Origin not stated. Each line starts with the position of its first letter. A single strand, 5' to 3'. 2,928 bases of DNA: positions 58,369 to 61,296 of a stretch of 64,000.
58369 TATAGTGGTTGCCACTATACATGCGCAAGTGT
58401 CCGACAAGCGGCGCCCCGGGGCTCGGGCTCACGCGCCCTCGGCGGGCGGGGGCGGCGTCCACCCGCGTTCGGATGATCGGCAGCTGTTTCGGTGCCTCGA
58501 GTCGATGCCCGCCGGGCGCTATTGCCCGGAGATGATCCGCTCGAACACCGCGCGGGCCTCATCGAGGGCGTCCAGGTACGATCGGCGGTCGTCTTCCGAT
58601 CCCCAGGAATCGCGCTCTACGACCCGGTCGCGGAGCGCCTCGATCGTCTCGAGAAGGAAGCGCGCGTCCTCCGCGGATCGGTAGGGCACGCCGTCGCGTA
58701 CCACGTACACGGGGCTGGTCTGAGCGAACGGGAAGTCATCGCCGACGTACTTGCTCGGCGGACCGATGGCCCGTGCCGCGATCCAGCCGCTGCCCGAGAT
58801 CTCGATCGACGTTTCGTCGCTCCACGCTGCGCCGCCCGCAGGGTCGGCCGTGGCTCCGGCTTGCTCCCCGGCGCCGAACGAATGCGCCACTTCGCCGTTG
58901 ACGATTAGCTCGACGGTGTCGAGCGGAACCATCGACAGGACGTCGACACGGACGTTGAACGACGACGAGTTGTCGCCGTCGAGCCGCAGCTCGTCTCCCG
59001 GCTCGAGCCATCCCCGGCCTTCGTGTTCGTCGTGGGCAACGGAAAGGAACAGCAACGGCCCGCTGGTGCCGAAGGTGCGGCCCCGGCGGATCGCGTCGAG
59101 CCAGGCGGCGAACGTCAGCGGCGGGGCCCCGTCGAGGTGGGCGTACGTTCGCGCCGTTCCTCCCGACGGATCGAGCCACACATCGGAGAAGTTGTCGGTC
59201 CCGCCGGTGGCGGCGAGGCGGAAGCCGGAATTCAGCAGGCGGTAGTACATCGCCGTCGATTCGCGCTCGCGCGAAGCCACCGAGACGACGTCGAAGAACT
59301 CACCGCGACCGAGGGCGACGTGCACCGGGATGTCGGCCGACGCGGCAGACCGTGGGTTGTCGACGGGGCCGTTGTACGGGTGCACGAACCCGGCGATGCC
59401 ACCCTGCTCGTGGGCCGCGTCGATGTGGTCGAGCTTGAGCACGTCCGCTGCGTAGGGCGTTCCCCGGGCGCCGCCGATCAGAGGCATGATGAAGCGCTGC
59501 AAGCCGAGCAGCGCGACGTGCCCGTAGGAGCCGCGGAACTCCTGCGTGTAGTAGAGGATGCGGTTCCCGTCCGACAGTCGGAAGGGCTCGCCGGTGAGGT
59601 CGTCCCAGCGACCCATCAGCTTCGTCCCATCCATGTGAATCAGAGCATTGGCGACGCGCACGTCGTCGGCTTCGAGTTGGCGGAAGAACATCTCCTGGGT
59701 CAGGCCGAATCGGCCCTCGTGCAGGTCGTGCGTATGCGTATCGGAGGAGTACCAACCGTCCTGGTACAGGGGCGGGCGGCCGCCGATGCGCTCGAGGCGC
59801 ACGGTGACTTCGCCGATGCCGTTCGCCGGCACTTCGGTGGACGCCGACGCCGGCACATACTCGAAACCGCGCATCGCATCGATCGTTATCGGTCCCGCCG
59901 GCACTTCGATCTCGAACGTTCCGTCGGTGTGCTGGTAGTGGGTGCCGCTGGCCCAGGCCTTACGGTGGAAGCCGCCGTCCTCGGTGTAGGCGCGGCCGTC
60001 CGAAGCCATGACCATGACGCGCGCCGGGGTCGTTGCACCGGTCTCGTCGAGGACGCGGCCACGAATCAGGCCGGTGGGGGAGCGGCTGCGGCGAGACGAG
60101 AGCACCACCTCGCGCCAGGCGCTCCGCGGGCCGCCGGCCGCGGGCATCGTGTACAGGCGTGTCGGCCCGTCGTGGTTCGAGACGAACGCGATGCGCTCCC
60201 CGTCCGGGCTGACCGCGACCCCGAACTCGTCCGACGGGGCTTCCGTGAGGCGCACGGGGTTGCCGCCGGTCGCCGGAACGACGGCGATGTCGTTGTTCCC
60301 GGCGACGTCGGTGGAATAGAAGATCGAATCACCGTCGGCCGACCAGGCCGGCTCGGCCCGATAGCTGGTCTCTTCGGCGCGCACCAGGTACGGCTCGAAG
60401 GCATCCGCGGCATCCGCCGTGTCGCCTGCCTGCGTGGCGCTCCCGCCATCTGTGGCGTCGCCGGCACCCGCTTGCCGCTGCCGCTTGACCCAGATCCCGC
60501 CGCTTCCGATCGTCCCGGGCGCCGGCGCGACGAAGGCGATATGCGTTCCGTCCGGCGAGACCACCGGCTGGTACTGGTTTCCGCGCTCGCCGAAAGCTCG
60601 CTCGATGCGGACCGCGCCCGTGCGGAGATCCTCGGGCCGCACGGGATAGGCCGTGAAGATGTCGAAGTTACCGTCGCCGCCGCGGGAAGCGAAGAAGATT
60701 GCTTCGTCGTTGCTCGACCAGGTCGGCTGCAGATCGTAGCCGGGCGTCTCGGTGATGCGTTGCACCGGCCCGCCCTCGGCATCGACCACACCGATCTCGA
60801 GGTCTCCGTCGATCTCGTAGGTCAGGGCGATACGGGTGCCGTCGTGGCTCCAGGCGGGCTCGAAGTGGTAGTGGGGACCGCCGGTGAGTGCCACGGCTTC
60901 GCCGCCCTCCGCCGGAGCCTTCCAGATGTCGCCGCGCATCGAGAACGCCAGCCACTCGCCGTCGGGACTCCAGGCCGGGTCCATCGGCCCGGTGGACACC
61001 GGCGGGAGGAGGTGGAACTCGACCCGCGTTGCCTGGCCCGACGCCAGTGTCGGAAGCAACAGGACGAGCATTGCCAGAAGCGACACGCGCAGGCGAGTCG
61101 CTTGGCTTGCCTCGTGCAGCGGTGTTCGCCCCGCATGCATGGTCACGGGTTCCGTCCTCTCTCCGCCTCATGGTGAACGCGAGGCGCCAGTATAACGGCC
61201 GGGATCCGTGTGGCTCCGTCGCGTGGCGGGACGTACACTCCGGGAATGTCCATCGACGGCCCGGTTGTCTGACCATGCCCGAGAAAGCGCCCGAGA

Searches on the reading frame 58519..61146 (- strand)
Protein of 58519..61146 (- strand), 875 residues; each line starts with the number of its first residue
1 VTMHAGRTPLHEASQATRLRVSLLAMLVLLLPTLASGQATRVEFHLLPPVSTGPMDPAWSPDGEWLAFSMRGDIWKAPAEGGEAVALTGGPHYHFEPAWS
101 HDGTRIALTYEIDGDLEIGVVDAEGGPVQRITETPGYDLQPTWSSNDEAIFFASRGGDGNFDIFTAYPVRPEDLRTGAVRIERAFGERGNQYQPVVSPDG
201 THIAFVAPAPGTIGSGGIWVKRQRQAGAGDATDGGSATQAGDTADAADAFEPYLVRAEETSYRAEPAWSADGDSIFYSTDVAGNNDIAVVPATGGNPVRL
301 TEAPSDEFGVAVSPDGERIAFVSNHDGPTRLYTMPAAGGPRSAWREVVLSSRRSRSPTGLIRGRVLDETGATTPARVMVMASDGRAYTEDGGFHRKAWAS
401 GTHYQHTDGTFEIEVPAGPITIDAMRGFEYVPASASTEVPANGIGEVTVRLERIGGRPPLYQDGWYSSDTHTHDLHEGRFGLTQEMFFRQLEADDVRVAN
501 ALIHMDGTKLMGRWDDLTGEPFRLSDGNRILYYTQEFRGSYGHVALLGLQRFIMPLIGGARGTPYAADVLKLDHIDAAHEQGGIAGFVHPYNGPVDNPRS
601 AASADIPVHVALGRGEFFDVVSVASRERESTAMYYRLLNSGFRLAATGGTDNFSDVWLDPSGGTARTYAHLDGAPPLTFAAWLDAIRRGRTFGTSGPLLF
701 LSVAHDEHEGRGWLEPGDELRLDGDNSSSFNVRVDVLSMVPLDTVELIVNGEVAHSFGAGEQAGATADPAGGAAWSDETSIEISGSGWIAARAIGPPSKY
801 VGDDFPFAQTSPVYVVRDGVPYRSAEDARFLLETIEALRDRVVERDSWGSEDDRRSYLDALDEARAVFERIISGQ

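Call 60: search_protein_families(library=pfam, proteins=[window:58519-61146:-], max_evalue=0.001)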
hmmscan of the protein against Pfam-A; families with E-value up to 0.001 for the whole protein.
window:58519-61146:- (875 aa): 4 families
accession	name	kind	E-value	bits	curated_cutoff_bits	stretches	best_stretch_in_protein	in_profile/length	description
PF07676.18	PD40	-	9.9e-34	115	20.9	2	129-164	2-37/38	WD40-like Beta Propeller Repeat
PF00930.27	DPPIV_N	-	2.6e-05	23.5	22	0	52-89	43-80/354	Dipeptidyl peptidase IV (DPP IV) N-terminal region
PF25174.1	Beta-prop_THOC3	-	3.3e-05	23.5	305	0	74-166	73-158/272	THOC3 beta-propeller domain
PF10647.15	Gmad1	-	5e-05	23.7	20.5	0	309-346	27-64/251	Lipoprotein LpqB beta-propeller domain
